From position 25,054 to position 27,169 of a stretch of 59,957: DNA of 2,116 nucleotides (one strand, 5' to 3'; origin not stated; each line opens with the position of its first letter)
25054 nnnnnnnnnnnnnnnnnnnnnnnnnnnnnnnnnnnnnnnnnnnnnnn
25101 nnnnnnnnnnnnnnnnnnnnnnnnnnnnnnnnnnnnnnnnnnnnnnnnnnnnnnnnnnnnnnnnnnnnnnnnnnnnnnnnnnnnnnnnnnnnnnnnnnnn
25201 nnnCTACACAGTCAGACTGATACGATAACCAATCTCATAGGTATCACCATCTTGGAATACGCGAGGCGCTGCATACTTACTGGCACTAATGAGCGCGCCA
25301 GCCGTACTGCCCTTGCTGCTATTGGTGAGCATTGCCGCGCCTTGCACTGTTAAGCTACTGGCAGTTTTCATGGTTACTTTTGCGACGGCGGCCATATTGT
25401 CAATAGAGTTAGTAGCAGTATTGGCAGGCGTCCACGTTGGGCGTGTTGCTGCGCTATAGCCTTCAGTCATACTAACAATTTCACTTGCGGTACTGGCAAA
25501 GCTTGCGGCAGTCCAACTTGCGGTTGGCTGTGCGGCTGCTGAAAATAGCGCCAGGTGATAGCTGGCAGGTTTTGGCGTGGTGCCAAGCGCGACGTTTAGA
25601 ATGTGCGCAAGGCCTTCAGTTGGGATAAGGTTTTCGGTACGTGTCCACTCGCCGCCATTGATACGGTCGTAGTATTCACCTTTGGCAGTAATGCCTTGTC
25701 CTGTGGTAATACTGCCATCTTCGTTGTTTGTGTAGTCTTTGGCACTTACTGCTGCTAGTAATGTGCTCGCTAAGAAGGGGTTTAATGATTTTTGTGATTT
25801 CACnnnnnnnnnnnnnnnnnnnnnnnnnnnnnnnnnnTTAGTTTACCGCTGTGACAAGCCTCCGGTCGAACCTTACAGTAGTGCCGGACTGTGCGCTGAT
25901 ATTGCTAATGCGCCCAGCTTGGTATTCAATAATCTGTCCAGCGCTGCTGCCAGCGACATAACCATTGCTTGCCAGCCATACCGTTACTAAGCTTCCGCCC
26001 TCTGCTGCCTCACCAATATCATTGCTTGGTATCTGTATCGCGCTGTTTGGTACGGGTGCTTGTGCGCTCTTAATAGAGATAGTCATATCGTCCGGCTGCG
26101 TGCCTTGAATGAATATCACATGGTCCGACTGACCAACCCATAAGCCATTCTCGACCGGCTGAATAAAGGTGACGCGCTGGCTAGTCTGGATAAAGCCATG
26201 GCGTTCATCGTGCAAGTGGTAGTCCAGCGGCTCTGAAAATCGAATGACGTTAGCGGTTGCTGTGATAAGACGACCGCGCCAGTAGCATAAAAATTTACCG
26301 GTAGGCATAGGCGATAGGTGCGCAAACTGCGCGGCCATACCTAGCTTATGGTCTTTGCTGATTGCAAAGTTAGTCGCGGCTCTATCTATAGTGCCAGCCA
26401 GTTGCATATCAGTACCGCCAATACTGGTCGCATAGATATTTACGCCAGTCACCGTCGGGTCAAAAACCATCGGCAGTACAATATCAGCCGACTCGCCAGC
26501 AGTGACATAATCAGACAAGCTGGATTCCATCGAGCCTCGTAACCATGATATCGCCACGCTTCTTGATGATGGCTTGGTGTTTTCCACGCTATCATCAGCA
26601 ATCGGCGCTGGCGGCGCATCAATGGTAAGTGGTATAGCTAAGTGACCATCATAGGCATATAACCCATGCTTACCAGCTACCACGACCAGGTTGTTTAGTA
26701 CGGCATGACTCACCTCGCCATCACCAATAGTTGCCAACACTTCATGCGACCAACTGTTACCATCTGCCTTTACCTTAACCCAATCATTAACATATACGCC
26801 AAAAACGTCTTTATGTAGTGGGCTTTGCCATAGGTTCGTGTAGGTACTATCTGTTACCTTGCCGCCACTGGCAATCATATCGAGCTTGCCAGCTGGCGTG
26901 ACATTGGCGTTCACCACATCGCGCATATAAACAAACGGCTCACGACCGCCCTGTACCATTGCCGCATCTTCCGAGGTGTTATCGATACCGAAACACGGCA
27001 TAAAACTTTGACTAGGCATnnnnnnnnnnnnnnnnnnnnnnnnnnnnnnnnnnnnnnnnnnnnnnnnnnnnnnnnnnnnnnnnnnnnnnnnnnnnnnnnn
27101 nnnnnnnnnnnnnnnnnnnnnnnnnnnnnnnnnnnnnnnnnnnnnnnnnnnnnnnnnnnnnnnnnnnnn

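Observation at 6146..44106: Invariant 16-nt element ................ at the head of each of four late transcription units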

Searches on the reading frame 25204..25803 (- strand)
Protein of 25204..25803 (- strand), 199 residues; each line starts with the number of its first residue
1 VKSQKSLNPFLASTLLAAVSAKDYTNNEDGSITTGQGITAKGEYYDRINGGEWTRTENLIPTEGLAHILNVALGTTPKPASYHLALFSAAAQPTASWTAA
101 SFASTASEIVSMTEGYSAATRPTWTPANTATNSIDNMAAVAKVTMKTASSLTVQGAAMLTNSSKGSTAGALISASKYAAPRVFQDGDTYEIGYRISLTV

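Call 79: search_protein_families(library=phrogs, max_evalue=0.00001, proteins=[window:25204-25803:-])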
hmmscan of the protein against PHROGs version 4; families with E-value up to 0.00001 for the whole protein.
window:25204-25803:- (199 aa): 1 family
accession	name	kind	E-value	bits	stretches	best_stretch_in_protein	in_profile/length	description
phrog_8123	-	unknown function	4.3e-75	252.6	1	12-199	8-192/192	-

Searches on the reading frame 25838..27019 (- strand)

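Call 79: search_protein_families(library=phrogs, max_evalue=0.00001, proteins=[window:25838-27019:-])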
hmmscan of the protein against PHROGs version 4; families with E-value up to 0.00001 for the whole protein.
window:25838-27019:- (393 aa): 2 families
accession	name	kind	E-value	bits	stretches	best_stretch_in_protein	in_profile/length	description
phrog_8040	-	connector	4.5e-126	421.9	1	1-393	1-394/396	head closure Hc3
phrog_511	-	head and packaging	4.8e-07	29.5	1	150-321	480-646/862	internal virion protein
